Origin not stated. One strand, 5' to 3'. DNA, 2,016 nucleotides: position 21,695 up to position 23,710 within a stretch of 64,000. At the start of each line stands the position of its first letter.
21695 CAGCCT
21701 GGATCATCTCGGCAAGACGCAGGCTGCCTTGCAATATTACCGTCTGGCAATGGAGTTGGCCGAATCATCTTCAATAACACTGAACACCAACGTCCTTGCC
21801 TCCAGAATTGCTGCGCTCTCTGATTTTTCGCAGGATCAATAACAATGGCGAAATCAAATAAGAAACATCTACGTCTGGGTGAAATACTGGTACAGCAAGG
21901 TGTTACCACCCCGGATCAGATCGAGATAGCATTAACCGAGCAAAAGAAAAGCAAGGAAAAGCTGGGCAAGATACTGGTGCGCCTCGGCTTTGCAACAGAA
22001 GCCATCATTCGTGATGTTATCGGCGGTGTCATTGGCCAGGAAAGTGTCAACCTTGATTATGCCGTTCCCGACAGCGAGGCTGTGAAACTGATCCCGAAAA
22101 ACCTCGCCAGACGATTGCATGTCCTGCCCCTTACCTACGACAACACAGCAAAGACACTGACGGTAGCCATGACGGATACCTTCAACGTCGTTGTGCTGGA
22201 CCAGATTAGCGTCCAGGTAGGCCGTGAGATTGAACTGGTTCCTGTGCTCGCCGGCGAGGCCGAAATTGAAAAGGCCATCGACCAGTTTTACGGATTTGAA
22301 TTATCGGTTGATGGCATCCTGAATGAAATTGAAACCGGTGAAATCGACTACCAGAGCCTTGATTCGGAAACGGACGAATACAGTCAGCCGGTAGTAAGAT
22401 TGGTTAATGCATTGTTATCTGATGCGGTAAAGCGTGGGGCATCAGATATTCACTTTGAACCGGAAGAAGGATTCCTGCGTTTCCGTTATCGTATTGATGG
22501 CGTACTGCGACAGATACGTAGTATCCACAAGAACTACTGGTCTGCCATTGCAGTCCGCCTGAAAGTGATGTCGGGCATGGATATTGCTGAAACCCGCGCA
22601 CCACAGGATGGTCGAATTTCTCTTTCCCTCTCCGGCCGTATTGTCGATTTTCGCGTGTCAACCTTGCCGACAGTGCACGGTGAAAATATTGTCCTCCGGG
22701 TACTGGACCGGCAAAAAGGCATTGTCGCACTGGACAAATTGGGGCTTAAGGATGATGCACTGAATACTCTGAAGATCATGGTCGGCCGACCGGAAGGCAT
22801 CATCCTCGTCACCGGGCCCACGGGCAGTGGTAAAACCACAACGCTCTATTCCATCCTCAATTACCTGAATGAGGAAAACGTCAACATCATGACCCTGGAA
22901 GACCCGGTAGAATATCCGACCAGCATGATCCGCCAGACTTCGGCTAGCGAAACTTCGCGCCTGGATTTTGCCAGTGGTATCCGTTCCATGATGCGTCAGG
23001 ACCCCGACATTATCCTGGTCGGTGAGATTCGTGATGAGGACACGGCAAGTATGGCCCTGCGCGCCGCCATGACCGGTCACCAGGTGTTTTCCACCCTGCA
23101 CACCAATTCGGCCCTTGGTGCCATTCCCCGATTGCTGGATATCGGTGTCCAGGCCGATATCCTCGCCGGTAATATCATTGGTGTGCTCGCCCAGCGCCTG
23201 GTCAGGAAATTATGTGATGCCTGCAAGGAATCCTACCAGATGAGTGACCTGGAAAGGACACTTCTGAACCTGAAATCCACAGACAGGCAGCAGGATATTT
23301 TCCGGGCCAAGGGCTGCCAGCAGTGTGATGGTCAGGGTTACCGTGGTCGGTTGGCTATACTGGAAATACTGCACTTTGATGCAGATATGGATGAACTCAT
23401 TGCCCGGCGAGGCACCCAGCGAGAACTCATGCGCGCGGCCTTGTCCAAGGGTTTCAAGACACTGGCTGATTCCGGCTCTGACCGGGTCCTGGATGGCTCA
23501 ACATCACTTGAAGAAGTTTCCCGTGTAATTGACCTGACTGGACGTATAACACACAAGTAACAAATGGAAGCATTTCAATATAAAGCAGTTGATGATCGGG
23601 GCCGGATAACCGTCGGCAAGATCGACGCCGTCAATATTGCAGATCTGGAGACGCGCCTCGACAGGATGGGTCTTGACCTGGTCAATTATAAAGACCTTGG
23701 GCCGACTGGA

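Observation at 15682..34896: Non-canonical MSHA-like type IV pilus locus led by a sigma-54 response regulator, with permuted gene order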

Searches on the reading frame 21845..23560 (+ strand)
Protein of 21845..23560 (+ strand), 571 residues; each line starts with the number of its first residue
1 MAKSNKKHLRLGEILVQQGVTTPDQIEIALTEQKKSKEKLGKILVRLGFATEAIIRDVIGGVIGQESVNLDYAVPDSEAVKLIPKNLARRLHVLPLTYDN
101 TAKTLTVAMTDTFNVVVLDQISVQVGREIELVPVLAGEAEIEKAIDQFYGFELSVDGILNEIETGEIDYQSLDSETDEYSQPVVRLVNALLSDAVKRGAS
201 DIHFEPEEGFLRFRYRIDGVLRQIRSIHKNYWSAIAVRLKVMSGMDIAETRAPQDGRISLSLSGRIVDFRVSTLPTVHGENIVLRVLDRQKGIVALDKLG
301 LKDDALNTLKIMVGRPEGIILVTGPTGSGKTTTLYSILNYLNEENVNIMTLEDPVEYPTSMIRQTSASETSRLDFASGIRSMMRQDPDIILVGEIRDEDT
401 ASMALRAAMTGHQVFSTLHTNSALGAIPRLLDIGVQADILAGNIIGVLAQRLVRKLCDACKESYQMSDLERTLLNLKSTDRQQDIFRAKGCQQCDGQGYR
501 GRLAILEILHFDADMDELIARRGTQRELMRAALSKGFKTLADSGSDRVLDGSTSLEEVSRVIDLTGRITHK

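Call 3: search_protein_families(library=pfam, proteins=[window:21845-23560:+], max_evalue=0.01)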
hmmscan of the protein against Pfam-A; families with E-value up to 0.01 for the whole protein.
window:21845-23560:+ (571 aa): 19 families
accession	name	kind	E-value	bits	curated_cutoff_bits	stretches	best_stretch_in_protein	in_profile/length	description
PF00437.27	T2SSE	-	4.4e-132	440.7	24.9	1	180-560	5-370/370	Type II/IV secretion system protein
PF05157.20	MshEN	-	5.1e-14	52.5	23.1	1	66-153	4-88/90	MshEN domain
PF13191.12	AAA_16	-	9e-06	26.7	32.6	1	313-359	21-66/167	AAA ATPase domain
PF13401.12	AAA_22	-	1.4e-05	25.8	27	1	316-382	4-57/130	AAA domain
PF13173.12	AAA_14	-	5.9e-05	23.5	27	1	318-422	3-98/129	AAA domain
PF20720.3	nSTAND3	-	0.00031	20.9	27.2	1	317-356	17-56/155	Novel STAND NTPase 3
PF25199.1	nSTAND_NTPase5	-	0.0004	20.7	34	1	313-365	37-90/145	Novel STAND NTPase 5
PF03266.21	NTPase_1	-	0.001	19.4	23.9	1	320-348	2-30/168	NTPase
PF13086.12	AAA_11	-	0.0014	18.9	27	1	303-350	4-45/257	AAA domain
PF13245.12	AAA_19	-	0.0026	18.4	25.1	1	316-346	10-40/134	AAA domain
PF00448.28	SRP54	-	0.0041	17.2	22.7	0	319-349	3-33/196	SRP54-type protein, GTPase domain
PF12775.13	AAA_7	-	0.0048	16.9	25.8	1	320-351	36-67/181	P-loop containing dynein motor region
PF01637.24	ATPase_2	-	0.0054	17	33.2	1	305-348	7-51/225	ATPase domain predominantly from Archaea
PF02492.25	cobW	-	0.0059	16.6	20.7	0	319-348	2-32/180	CobW/HypB/UreG, nucleotide-binding domain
PF13476.12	AAA_23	-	0.0074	17.4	27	0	317-337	19-39/201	AAA domain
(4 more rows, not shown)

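Call 5: search_protein_families(library=ncbifam, proteins=[window:21845-23560:+], max_evalue=0.01)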
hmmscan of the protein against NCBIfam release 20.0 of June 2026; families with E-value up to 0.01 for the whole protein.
window:21845-23560:+ (571 aa): 25 families
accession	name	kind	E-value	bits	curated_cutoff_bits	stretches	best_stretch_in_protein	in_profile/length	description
TIGR02538.1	type_IV_pilB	equivalog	3.8e-160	534.2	675.65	1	11-562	2-562/564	type IV-A pilus assembly ATPase PilB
TIGR02533.1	type_II_gspE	equivalog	4.6e-160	533.5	630.25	1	81-561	2-485/486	type II secretion system ATPase GspE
NF053534.1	T4PilAsmATPsTfpB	equivalog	2.5e-130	435.6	850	1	80-562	94-582/584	type IV pilus assembly ATPase TfpB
NF007755.0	PRK10436.1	equivalog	6.3e-129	430.6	617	1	86-563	12-460/465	type II secretion system protein GspE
NF041000.1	ATPase_ComGA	equivalog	6.5e-74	248.3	300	1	189-454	2-266/267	competence type IV pilus ATPase ComGA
TIGR01420.1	pilT_fam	subfamily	1.8e-57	195.2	319.1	1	188-456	3-271/343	PilT/PilU family type 4a pilus ATPase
TIGR02525.1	plasmid_TraJ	equivalog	1.3e-26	93.4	368.3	1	282-433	120-272/372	plasmid transfer ATPase TraJ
TIGR02524.1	dot_icm_DotB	equivalog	1.6e-24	86.8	463.3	1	296-432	117-258/358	Dot/Icm type IV secretion system ATPase DotB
NF058587.1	archaellum_moto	equivalog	2.2e-19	69.6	550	1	317-430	275-393/527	archaellum flagellar ATPase motor FlaI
NF053729.1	c-di-GMP_motif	domain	1.3e-16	60.1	38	1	10-59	1-50/53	cyclic di-GMP-binding domain-containing protein, MshE-related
TIGR03819.1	heli_sec_ATPase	hypoth_equivalog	2.1e-14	53.5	373.15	1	233-436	97-303/340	TadA family conjugal transfer-associated ATPase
TIGR02782.1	TrbB_P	equivalog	7.2e-14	51.8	304.55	1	319-431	138-253/303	P-type conjugative transfer ATPase TrbB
TIGR02788.1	VirB11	equivalog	1.9e-13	50.1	249.95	1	309-435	137-267/308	P-type DNA transfer ATPase VirB11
NF010407.0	PRK13833.1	subfamily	4.8e-13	49.2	499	1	320-435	147-264/323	conjugal transfer protein TrbB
NF012033.0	PRK15489.1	equivalog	6.7e-13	47.7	537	1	6-147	488-625/703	glycosyl transferase family protein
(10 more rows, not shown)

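Call 37: search_dna_similar(query=window:21845-23560:+, collection=plasmids, mode=protein, max_rows=30)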
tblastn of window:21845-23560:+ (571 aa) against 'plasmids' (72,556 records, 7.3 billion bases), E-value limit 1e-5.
The search stops at 5000 records and this limit was reached: more records match than are counted here, and every count below describes the 5000 best-scoring records only.
Records with a match: at least 5000; places in all: 7709; records where one place covers at least 80% of the query: 105.
Best place of each record, by identity: <60% 5000.
By first word of the organism name: Escherichia 2252; Salmonella 527; Klebsiella 332; Pseudomonas 272; Acinetobacter 164; Vibrio 147; Shigella 144; Agrobacterium 143; Ralstonia 122; Serratia 102; and 182 more.
By predicted mobility (MOB-suite, as given by PLSDB): conjugative 3223; non-mobilizable 1145; mobilizable 632.
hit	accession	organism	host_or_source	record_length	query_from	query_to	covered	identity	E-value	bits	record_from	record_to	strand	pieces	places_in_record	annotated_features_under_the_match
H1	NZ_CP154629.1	Acetoanaerobium noterae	cell culture,Sludge of a digestion ...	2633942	7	561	97%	41.2%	6e-127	417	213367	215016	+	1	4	none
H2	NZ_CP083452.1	Comamonas odontotermitis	cell culture,cucumber rhizosphere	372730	11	561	96%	40.3%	5e-107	360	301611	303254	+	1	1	gspE: type II secretion system ATPase GspE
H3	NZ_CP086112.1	Skermanella rosea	single cell,hydrocarbon-contaminated ...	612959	10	561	97%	40.2%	1e-99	338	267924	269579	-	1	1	ATPase, T2SS/T4P/T4SS family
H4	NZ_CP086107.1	Skermanella mucosa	single cell,crude oil contaminated ...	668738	10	561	97%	40.2%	1e-99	338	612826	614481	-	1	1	ATPase, T2SS/T4P/T4SS family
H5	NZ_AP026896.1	Aeromonas caviae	Microbe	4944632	1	570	100%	38.1%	1e-101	344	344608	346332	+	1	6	none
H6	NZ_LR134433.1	Legionella adelaidensis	environmental,Cooling tower water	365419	9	562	97%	38.5%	1e-111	374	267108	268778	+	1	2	GspE/PulE family protein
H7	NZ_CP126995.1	Acidisoma sp. PAMC 29798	cell culture,lichen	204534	2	560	98%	37.9%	9e-99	336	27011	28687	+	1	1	GspE/PulE family protein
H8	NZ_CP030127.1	Indioceanicola profundi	sediment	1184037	11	561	96%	38.1%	1e-92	318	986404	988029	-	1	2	none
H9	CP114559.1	Candidatus Manganitrophus sp.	activated carbon metagenome,metagenomic ...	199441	9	563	97%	37.8%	3e-109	366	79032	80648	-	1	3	ATPase, T2SS/T4P/T4SS family | prepilin-type N-terminal cleavage/methylation domain-containing ...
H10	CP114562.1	Candidatus Manganitrophus sp.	activated carbon metagenome,metagenomic ...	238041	9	563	97%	37.8%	3e-109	366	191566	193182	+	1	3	ATPase, T2SS/T4P/T4SS family | prepilin-type N-terminal cleavage/methylation domain-containing ...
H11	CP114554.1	Candidatus Manganitrophus sp.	activated carbon metagenome,metagenomic ...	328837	9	563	97%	37.8%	3e-109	366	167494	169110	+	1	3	ATPase, T2SS/T4P/T4SS family | prepilin-type N-terminal cleavage/methylation domain-containing ...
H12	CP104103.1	Phaeobacter sp. G2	cell culture,Emiliania huxleyi RCC1216 ...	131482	75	562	85%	42.7%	4e-95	325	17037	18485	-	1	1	ATPase, T2SS/T4P/T4SS family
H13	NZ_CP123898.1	Methylomonas sp. UP202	pure culture,canal sediment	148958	22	563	95%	38.1%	5e-102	345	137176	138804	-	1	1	GspE/PulE family protein | type II secretion system F family protein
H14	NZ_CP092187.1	Deinococcus sp. KNUC1210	Setaria viridis,cell ...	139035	11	558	96%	37.6%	5e-95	325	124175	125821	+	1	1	ATPase, T2SS/T4P/T4SS family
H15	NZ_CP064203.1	Acinetobacter baumannii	Homo sapiens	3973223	15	561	96%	37.7%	8e-100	339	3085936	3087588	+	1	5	none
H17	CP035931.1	Acinetobacter baumannii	Homo sapiens,blood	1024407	15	561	96%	37.5%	3e-99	337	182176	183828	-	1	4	pilB: type IV-A pilus assembly ATPase PilB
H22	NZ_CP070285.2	Escherichia albertii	Yunnan,Bat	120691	66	563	87%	40.3%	4e-98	334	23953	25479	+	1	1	gspE: type II secretion system ATPase GspE | etpD: variant type II secretion system secretin EtpD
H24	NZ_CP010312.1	Geoalkalibacter subterraneus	-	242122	8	561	97%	35.7%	3e-89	308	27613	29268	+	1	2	GspE/PulE family protein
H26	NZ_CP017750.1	Cupriavidus sp. USMAA2-4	cell culture,Sungai Pinang, Penang, ...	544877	77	561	85%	40.6%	2e-93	320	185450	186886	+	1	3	gspE: type II secretion system ATPase GspE | gspD: type II secretion system secretin GspD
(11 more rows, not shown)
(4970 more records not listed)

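Call 38: get_annotated_region(hit=H5, flank=15000)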
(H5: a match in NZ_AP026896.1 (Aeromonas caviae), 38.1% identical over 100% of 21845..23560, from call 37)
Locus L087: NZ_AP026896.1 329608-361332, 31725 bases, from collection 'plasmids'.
description: Aeromonas caviae strain KAM479 plasmid pKAM479_3, complete sequence
organism: Aeromonas caviae (NCBI taxid 648)
taxonomy: Bacteria; Pseudomonadota; Gammaproteobacteria; Aeromonadales; Aeromonadaceae; Aeromonas; Aeromonas caviae
host: -; source: Microbe; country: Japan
typing (MOB-suite, as given by PLSDB): non-mobilizable
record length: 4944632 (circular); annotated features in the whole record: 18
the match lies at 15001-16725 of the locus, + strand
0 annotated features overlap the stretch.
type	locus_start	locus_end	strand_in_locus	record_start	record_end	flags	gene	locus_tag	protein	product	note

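Call 41: search_solved_structures(query=window:21845-23560:+, max_evalue=1e-20)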
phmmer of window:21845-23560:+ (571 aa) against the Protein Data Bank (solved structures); distinct sequences matched with E-value up to 1e-20: 22.
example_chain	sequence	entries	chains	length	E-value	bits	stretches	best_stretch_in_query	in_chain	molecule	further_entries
6olj_C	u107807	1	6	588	6.5e-125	421.1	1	7-561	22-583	Type IV pilus biogenesis ATPase PilB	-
5tsg_B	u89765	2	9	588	8.2e-125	420.7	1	7-561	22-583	Type IV pilus biogenesis ATPase PilB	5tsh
5zfr_A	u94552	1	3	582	2.5e-124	419.1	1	9-561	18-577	Type IV pilus biogenesis ATPase PilB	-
6f8l_G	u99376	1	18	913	4.3e-124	418.4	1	10-564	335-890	Type IV pilus assembly protein PilF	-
3jc8_Ba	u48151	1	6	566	3.4e-120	405.5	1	10-558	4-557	Type IV-A pilus assembly ATPase PilB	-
4pht_A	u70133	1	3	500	3.3e-112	379.1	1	176-561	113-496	General secretory pathway protein E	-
4kss_A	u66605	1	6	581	2.8e-109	369.5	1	176-566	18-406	Type II secretion system protein E, hemolysin-coregulated protein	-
4ksr_A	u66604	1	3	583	4.5e-109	368.8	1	176-562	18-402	Type II secretion system protein E, Hemolysin-coregulated protein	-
1p9r_A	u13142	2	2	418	8.8e-109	367.8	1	176-560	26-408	General secretion pathway protein E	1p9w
6ejf_A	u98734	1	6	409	2.5e-90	307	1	186-564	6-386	Type IV pilus assembly protein PilF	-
5oiu_A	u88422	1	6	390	3.1e-90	306.7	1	185-559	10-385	Type IV pilus assembly protein PilF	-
5it5_F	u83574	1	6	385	4.5e-90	306.1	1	186-559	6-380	ATP binding motif-containing protein PilF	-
2ewv_A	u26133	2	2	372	3.4e-38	135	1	186-488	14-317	twitching motility protein PilT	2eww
2gsz_A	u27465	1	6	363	6.8e-38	134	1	190-488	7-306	twitching motility protein PilT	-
3jvu_A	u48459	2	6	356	4.7e-36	127.9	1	189-465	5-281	Twitching mobility protein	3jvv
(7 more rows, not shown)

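Call 83: get_annotated_region(hit=H2, flank=9000)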
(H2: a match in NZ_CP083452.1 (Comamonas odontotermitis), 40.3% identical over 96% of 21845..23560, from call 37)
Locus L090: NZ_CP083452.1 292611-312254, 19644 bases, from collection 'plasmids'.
description: Comamonas odontotermitis strain WLL plasmid unnamed1, complete sequence
organism: Comamonas odontotermitis (NCBI taxid 379895)
taxonomy: Bacteria; Pseudomonadota; Betaproteobacteria; Burkholderiales; Comamonadaceae; Comamonas; Comamonas odontotermitis
host: -; source: cell culture,cucumber rhizosphere; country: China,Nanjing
typing (MOB-suite, as given by PLSDB): non-mobilizable
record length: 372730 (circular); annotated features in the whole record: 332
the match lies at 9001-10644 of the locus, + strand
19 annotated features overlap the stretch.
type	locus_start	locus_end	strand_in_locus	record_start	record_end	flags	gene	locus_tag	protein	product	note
CDS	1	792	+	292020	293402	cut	-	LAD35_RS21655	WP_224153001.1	ABC transporter ATP-binding protein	-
CDS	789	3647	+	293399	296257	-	-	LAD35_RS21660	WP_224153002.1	class I SAM-dependent methyltransferase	-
CDS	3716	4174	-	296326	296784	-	lysM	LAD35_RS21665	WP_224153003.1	peptidoglycan-binding protein LysM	-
CDS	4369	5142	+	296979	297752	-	-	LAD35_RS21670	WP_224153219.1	type III pantothenate kinase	GO:0015937 - coenzyme A biosynthetic process [Evidence IEA]; GO:0016310 - phosphorylation [Evidence IEA]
CDS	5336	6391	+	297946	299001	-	rfbB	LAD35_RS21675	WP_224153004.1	dTDP-glucose 4,6-dehydratase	GO:0019305 - dTDP-rhamnose biosynthetic process [Evidence IEA]; GO:0009243 - O antigen biosynthetic process [Evidence ...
CDS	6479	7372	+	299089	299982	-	rfbD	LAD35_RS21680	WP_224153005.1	dTDP-4-dehydrorhamnose reductase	-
CDS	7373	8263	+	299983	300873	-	rfbA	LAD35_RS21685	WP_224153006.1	glucose-1-phosphate thymidylyltransferase RfbA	GO:0019305 - dTDP-rhamnose biosynthetic process [Evidence IEA]; GO:0009243 - O antigen biosynthetic process [Evidence ...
CDS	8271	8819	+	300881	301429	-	rfbC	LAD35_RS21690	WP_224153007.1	dTDP-4-dehydrorhamnose 3,5-epimerase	GO:0019305 - dTDP-rhamnose biosynthetic process [Evidence IEA]; GO:0009243 - O antigen biosynthetic process [Evidence ...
CDS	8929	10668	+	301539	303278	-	gspE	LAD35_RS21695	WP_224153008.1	type II secretion system ATPase GspE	GO:0015628 - protein secretion by the type II secretion system [Evidence IEA]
CDS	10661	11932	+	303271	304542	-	-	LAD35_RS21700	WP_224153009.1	type II secretion system F family protein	-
CDS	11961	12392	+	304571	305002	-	gspG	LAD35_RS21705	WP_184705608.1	type II secretion system major pseudopilin GspG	GO:0015628 - protein secretion by the type II secretion system [Evidence IEA]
CDS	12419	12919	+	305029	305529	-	-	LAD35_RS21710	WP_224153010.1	GspH/FimT family pseudopilin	-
CDS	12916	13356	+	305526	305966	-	-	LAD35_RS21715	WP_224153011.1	prepilin-type N-terminal cleavage/methylation domain-containing protein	-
CDS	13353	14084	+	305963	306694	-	-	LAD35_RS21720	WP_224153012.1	prepilin-type N-terminal cleavage/methylation domain-containing protein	-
CDS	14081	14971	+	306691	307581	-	-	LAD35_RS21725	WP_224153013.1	type II secretion system protein GspK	GO:0009306 - protein secretion [Evidence IEA]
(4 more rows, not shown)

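Call 84: get_annotated_region(hit=H13, flank=9000)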
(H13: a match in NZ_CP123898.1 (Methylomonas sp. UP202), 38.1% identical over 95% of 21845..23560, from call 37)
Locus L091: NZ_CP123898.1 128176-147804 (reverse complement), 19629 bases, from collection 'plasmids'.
description: Methylomonas sp. UP202 plasmid pUP202, complete sequence
organism: Methylomonas sp. UP202 (NCBI taxid 3040943)
taxonomy: Bacteria; Pseudomonadota; Gammaproteobacteria; Methylococcales; Methylococcaceae; Methylomonas; Methylomonas sp. UP202
host: -; source: pure culture,canal sediment; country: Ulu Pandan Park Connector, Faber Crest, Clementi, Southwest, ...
typing (MOB-suite, as given by PLSDB): non-mobilizable
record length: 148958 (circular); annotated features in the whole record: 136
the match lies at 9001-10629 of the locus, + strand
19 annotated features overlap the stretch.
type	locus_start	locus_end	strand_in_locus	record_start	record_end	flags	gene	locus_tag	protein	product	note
CDS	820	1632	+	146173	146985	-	-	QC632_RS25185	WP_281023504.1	hypothetical protein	-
CDS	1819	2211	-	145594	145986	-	-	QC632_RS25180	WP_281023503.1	hypothetical protein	-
CDS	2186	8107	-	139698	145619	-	-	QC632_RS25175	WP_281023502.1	RHS repeat-associated core domain-containing protein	-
CDS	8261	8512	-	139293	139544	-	-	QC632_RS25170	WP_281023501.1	RHS repeat domain-containing protein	-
CDS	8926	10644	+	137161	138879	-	-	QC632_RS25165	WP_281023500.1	GspE/PulE family protein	GO:0009306 - protein secretion [Evidence IEA]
CDS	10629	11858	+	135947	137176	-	-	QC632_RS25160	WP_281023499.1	type II secretion system F family protein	-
CDS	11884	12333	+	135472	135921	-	gspG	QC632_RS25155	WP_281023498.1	type II secretion system major pseudopilin GspG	GO:0015628 - protein secretion by the type II secretion system [Evidence IEA]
CDS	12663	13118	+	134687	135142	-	-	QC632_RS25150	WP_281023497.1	type II secretion system protein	-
CDS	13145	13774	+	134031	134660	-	-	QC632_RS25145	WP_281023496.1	prepilin-type N-terminal cleavage/methylation domain-containing protein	-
CDS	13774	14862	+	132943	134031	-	-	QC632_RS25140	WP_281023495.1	PilN domain-containing protein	-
CDS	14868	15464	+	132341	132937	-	-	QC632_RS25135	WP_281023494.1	GspMb/PilO family protein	-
CDS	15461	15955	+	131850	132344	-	-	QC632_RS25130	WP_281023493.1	hypothetical protein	-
CDS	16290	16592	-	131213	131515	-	-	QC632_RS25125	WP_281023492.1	hypothetical protein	-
CDS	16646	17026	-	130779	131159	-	tnpB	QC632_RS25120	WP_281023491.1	IS66 family insertion sequence element accessory protein TnpB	-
CDS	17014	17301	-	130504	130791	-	-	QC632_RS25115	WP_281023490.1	IS66 family insertion sequence element accessory protein TnpB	-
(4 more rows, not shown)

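Call 85: get_annotated_region(hit=H17, flank=300)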
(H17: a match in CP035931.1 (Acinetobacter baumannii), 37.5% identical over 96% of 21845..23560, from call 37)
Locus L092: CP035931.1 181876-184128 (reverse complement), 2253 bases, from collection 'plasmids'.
description: Acinetobacter baumannii strain VB31459 plasmid unnamed1, complete sequence
organism: Acinetobacter baumannii (NCBI taxid 470)
taxonomy: Bacteria; Pseudomonadota; Gammaproteobacteria; Moraxellales; Moraxellaceae; Acinetobacter; Acinetobacter baumannii
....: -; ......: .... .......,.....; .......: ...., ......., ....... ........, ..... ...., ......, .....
typing (MOB-suite, as given by PLSDB): non-mobilizable; replicon rep_cluster_1254
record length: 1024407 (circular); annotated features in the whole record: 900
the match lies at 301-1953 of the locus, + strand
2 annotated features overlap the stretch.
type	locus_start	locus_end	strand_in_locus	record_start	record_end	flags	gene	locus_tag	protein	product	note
CDS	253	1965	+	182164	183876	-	pilB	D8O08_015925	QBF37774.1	type IV-A pilus assembly ATPase PilB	-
CDS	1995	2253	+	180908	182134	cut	-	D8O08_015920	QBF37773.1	type II secretion system F family protein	-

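Call 86: get_annotated_region(hit=H22, flank=400)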
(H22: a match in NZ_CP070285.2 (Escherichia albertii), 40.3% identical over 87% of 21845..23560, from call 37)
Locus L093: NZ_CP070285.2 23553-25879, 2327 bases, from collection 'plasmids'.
description: Escherichia albertii strain Sample 169 plasmid pESA134_1, complete sequence
organism: Escherichia albertii (NCBI taxid 208962)
taxonomy: Bacteria; Pseudomonadota; Gammaproteobacteria; Enterobacterales; Enterobacteriaceae; Escherichia; Escherichia albertii
host: -; source: Yunnan,Bat; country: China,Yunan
typing (MOB-suite, as given by PLSDB): non-mobilizable; replicon IncFIA; mating-pair formation MPF_F
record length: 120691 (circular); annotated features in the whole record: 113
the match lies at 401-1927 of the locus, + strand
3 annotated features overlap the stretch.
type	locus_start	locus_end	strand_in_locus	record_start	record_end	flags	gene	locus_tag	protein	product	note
predicted_resistance_gene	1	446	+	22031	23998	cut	etpD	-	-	variant type II secretion system secretin EtpD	predicted by amrfinderplus; class ; identity 99.24%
CDS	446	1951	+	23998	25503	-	gspE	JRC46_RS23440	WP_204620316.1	type II secretion system ATPase GspE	GO:0015628 - protein secretion by the type II secretion system [Evidence IEA]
CDS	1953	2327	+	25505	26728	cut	gspF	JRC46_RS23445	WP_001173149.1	type II secretion system inner membrane protein GspF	GO:0015628 - protein secretion by the type II secretion system [Evidence IEA]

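Call 87: get_annotated_region(hit=H26, flank=400)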
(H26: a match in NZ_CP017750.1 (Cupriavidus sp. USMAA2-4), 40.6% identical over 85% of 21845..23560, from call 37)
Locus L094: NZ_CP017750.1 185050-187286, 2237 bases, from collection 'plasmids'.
description: Cupriavidus sp. USMAA2-4 isolate pure plasmid unnamed1, complete sequence
organism: Cupriavidus sp. USMAA2-4 (NCBI taxid 876364)
taxonomy: Bacteria; Pseudomonadota; Betaproteobacteria; Burkholderiales; Burkholderiaceae; Cupriavidus; Cupriavidus sp. USMAA2-4
host: -; source: cell culture,Sungai Pinang, Penang, Malaysia; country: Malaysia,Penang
typing (MOB-suite, as given by PLSDB): mobilizable; relaxase MOBP
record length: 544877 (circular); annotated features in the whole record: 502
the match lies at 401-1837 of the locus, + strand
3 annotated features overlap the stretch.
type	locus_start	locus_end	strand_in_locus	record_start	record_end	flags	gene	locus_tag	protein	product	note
CDS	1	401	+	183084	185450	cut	gspD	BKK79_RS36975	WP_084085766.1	type II secretion system secretin GspD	GO:0015628 - protein secretion by the type II secretion system [Evidence IEA]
CDS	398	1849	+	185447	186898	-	gspE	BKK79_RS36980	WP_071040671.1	type II secretion system ATPase GspE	GO:0015628 - protein secretion by the type II secretion system [Evidence IEA]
CDS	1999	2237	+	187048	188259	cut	gspF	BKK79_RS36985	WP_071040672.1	type II secretion system inner membrane protein GspF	GO:0015628 - protein secretion by the type II secretion system [Evidence IEA]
